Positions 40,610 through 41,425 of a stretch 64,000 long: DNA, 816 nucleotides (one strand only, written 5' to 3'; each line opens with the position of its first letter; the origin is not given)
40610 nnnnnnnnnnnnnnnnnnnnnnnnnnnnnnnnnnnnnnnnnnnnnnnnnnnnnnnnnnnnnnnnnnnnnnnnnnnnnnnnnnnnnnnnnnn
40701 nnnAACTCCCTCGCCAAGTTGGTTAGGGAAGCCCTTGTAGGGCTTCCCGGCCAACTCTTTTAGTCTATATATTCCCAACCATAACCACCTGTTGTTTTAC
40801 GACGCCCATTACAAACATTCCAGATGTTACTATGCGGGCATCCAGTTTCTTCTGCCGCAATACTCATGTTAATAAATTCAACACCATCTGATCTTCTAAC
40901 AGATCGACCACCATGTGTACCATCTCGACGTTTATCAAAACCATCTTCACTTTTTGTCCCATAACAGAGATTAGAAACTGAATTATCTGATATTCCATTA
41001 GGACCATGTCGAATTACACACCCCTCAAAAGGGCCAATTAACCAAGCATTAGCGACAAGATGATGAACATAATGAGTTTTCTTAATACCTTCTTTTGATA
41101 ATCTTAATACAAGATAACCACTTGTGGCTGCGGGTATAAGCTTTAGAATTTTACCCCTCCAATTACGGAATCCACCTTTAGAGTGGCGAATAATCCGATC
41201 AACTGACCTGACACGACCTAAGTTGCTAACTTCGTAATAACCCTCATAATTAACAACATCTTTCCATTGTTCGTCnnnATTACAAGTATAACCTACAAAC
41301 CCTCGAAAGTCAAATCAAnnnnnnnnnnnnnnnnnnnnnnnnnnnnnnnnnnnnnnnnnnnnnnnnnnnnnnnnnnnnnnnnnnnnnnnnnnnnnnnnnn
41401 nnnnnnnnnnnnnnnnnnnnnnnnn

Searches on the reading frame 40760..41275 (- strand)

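Call 69: search_protein_families(library=phrogs, max_evalue=0.001, proteins=[window:40760-41275:-])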
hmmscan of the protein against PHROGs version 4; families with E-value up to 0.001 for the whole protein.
window:40760-41275:- (171 aa): 7 families
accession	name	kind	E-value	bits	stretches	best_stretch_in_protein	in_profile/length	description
phrog_1492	-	DNA, RNA and nucleotide metabolism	4.9e-39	135.6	1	2-149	45-176/414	HNH endonuclease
phrog_59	-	DNA, RNA and nucleotide metabolism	1.4e-29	104.7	1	1-166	137-281/423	HNH endonuclease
phrog_959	-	DNA, RNA and nucleotide metabolism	8.1e-21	75.2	1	2-122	6-113/138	HNH endonuclease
phrog_21800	-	unknown function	5.2e-06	27.3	1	2-23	2-23/63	-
phrog_314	-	DNA, RNA and nucleotide metabolism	9.1e-06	25.9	1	82-170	323-388/574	homing endonuclease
phrog_20162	-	DNA, RNA and nucleotide metabolism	3e-05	25.3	1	130-171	42-83/88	HNH endonuclease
phrog_4538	-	unknown function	0.00018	21.5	1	131-170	408-447/447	-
